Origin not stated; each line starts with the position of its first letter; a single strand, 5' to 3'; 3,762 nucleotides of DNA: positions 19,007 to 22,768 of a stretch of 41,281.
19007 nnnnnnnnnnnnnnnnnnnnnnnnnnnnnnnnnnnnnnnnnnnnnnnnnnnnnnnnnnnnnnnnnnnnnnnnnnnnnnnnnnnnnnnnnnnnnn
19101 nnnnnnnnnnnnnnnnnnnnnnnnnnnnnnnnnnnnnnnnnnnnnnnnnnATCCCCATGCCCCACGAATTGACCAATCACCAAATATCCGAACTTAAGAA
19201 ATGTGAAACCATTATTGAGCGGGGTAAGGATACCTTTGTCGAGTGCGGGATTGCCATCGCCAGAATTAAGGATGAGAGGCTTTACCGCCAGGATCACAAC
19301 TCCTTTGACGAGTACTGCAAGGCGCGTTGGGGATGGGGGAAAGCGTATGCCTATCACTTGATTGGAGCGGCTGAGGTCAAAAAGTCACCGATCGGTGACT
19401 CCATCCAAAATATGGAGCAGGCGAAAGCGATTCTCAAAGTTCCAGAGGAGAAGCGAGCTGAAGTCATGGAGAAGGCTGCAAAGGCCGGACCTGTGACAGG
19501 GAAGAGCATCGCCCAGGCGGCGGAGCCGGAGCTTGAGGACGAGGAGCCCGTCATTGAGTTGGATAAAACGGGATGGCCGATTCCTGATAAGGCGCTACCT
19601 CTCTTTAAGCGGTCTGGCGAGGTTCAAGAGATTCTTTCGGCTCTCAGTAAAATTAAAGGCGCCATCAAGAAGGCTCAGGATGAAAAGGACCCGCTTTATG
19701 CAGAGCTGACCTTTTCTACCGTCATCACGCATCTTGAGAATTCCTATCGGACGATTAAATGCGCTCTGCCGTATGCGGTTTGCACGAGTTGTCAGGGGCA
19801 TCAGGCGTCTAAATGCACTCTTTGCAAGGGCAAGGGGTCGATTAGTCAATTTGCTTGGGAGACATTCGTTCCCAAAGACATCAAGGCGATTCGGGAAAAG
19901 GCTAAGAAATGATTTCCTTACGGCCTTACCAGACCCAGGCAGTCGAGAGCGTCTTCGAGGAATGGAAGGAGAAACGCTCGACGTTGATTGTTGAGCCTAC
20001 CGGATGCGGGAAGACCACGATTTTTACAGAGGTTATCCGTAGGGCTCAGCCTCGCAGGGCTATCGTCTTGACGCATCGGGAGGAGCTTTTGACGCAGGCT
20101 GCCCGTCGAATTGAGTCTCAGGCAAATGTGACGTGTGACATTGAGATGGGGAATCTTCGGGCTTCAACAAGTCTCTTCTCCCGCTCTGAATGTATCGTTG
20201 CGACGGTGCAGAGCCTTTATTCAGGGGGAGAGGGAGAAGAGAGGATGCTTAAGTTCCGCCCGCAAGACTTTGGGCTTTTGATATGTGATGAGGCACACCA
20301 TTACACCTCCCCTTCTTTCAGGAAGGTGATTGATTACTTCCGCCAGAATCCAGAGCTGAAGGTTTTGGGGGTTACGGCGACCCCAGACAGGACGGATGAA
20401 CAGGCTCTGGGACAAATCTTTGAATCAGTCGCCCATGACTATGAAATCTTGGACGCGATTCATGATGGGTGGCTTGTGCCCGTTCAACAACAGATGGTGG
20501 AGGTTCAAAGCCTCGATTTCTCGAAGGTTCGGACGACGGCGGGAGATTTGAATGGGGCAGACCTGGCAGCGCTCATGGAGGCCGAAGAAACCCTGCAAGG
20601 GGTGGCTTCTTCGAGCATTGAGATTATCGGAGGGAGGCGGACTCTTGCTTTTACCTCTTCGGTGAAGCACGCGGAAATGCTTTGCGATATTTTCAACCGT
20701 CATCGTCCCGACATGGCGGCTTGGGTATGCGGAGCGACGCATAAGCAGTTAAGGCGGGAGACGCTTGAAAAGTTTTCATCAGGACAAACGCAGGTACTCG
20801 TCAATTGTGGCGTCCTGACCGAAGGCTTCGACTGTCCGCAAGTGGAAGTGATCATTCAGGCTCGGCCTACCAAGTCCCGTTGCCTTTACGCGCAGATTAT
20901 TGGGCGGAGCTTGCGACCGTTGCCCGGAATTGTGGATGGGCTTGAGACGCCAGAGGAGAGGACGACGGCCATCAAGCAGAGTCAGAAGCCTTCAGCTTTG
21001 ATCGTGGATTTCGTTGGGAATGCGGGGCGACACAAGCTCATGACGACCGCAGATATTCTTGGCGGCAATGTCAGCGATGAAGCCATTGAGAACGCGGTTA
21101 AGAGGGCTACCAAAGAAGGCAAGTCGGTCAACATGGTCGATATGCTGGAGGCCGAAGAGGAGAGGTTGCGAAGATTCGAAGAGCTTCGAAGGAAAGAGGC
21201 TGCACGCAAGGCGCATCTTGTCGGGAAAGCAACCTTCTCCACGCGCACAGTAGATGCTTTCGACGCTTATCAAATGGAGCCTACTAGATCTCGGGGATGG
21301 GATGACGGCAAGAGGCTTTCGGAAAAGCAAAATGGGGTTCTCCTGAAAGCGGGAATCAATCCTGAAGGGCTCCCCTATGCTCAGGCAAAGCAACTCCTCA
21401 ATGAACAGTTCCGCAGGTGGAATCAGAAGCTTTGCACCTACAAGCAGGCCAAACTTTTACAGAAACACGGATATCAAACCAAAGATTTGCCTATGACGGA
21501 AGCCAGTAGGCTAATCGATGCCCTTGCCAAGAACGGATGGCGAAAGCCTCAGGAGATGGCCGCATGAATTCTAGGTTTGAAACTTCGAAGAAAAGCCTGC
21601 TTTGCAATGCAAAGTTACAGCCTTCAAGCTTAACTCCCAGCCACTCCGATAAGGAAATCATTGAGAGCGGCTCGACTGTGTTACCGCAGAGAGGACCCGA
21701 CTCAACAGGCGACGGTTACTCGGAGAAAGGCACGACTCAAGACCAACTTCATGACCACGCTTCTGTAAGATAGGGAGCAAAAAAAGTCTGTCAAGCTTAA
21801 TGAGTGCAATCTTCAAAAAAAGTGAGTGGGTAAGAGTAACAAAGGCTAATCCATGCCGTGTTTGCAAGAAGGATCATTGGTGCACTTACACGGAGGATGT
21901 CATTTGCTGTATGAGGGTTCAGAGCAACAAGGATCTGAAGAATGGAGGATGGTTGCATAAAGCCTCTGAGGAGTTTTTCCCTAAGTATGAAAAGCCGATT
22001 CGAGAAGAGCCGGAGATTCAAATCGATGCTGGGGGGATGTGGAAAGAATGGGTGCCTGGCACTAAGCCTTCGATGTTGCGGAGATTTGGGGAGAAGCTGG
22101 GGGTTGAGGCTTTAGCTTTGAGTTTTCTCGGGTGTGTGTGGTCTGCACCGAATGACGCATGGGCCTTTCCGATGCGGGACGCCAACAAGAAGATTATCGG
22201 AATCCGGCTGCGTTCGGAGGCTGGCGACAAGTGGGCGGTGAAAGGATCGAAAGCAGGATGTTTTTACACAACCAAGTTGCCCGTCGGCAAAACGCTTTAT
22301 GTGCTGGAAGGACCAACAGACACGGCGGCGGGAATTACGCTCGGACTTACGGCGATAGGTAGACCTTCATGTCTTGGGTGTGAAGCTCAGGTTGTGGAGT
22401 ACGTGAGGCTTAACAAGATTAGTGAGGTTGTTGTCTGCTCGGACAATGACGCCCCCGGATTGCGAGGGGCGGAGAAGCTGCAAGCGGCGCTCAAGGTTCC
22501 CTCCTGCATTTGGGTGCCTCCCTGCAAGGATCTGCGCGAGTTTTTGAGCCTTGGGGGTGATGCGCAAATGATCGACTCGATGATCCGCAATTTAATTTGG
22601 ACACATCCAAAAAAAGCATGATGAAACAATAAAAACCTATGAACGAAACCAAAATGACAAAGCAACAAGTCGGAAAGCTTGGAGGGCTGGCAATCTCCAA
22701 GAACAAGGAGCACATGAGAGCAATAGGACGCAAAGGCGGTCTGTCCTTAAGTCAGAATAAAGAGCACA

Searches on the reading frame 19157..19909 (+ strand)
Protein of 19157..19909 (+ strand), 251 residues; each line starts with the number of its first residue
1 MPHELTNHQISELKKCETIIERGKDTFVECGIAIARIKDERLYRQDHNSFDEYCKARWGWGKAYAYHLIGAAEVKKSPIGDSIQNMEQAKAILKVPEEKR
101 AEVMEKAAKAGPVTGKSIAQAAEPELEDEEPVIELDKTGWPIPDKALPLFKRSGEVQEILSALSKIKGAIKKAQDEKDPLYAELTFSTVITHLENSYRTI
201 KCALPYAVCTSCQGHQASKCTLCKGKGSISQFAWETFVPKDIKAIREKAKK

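Call 89: search_protein_families(library=pfam, proteins=[window:19157-19909:+], max_evalue=0.001)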
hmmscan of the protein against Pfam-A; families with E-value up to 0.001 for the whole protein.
window:19157-19909:+ (251 aa): 1 family
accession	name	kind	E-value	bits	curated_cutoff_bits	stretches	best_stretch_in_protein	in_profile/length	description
PF25112.1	zf-AtTam37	-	0.00048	21.3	27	0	208-230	9-31/111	AtTam37 zinc finger region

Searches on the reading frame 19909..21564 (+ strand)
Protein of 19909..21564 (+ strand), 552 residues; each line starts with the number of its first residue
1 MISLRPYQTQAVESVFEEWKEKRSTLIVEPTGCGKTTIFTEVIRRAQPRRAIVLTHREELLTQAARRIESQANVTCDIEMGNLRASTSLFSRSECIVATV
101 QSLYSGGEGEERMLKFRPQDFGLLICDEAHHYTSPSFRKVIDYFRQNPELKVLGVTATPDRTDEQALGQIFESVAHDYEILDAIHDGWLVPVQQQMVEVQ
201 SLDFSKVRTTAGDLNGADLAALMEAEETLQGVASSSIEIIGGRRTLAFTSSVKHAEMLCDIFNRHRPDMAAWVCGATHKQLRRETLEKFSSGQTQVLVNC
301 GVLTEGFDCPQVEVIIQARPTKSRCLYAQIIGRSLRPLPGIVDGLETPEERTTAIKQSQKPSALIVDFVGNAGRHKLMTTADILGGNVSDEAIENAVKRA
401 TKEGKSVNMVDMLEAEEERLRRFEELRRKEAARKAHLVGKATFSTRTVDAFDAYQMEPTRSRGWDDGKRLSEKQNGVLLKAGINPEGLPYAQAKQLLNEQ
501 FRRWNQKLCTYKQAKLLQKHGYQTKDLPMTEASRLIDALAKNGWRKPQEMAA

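Call 89: search_protein_families(library=pfam, proteins=[window:19909-21564:+], max_evalue=0.001)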
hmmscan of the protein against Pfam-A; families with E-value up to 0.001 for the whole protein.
window:19909-21564:+ (552 aa): 6 families
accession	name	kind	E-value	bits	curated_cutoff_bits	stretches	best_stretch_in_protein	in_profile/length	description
PF04851.21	ResIII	-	1.8e-29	103.2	22.5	1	2-161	2-164/164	Type III restriction enzyme, res subunit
PF00271.37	Helicase_C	-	3.7e-15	56.6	23.5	1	241-336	14-108/110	Helicase conserved C-terminal domain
PF00270.35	DEAD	-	4.3e-15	56.3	26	1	6-162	2-163/167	DEAD/DEAH box helicase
PF18766.7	SWI2_SNF2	-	2.4e-14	54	26.7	1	7-195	1-191/221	SWI2/SNF2 ATPase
PF20720.3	nSTAND3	-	0.00012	22.2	27.2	0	8-43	3-38/155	Novel STAND NTPase 3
PF13401.12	AAA_22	-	0.00075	20.3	27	0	21-144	4-108/130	AAA domain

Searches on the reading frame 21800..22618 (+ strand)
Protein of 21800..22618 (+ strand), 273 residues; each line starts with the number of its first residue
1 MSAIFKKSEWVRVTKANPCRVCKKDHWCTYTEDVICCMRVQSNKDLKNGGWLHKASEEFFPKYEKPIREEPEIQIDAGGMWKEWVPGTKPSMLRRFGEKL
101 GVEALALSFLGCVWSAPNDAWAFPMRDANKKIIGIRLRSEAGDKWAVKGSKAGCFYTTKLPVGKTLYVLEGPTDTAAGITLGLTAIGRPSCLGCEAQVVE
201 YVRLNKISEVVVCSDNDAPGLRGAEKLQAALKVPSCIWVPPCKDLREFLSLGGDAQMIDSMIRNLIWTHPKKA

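Call 89: search_protein_families(library=pfam, proteins=[window:21800-22618:+], max_evalue=0.001)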
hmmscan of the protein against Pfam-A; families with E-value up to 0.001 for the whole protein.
window:21800-22618:+ (273 aa): 1 family
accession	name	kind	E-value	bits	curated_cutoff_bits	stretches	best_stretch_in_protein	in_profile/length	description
PF13155.12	Toprim_2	-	1.9e-05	25.4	22.1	1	167-249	1-88/88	Toprim-like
